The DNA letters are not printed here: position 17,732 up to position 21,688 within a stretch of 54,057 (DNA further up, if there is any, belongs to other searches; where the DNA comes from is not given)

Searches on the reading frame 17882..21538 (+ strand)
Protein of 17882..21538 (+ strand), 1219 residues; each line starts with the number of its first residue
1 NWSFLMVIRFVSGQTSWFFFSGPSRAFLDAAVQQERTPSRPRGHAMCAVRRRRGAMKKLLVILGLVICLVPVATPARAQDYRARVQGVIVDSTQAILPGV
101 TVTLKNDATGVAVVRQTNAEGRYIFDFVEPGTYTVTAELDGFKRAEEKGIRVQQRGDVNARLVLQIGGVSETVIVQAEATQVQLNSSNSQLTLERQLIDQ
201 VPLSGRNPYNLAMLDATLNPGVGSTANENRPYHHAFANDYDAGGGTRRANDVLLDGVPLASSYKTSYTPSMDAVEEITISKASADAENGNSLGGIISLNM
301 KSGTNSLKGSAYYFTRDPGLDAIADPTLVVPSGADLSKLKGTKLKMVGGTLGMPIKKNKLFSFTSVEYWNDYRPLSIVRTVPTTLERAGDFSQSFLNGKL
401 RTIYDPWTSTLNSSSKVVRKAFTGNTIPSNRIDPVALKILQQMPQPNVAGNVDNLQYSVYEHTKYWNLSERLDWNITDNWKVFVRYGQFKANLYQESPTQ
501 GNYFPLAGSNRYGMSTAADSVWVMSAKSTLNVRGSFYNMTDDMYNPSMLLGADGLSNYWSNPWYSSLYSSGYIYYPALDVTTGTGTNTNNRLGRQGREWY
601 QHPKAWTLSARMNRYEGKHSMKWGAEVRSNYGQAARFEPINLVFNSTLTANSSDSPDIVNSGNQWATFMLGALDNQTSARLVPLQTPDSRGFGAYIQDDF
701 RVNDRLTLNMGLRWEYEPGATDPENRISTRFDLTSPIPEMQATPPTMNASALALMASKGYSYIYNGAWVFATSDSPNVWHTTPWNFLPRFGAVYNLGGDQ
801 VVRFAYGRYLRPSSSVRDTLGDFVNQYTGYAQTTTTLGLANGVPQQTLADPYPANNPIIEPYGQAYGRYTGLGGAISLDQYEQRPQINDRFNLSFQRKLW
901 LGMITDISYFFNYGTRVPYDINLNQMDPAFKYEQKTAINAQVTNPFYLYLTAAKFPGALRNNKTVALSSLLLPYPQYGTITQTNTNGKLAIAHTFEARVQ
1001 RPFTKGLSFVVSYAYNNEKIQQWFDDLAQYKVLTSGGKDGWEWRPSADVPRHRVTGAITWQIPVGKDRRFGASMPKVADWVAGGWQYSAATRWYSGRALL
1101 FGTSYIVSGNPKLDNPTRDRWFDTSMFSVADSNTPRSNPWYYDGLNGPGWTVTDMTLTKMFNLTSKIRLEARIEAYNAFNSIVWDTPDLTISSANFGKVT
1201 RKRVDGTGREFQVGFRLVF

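Call 49: search_protein_families(library=pfam, proteins=[window:17882-21538:+], max_evalue=0.00001)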
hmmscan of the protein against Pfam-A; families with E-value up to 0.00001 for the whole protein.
window:17882-21538:+ (1219 aa): 4 families
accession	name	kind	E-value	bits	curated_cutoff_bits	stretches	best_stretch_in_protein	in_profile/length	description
PF25183.1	OMP_b-brl_4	-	4.5e-132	442.6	30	1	300-1212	2-838/838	Outer membrane beta barrel domain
PF13620.12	CarboxypepD_reg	-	1.1e-17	64.6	32.3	1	85-164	2-81/82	Carboxypeptidase regulatory-like domain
PF13715.12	CarbopepD_reg_2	-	1.7e-07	31.6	32.2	1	85-160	1-72/88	CarboxypepD_reg-like domain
PF17210.9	SdrD_B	-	6.7e-06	26.7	29.7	0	91-139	18-66/112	SdrD B-like domain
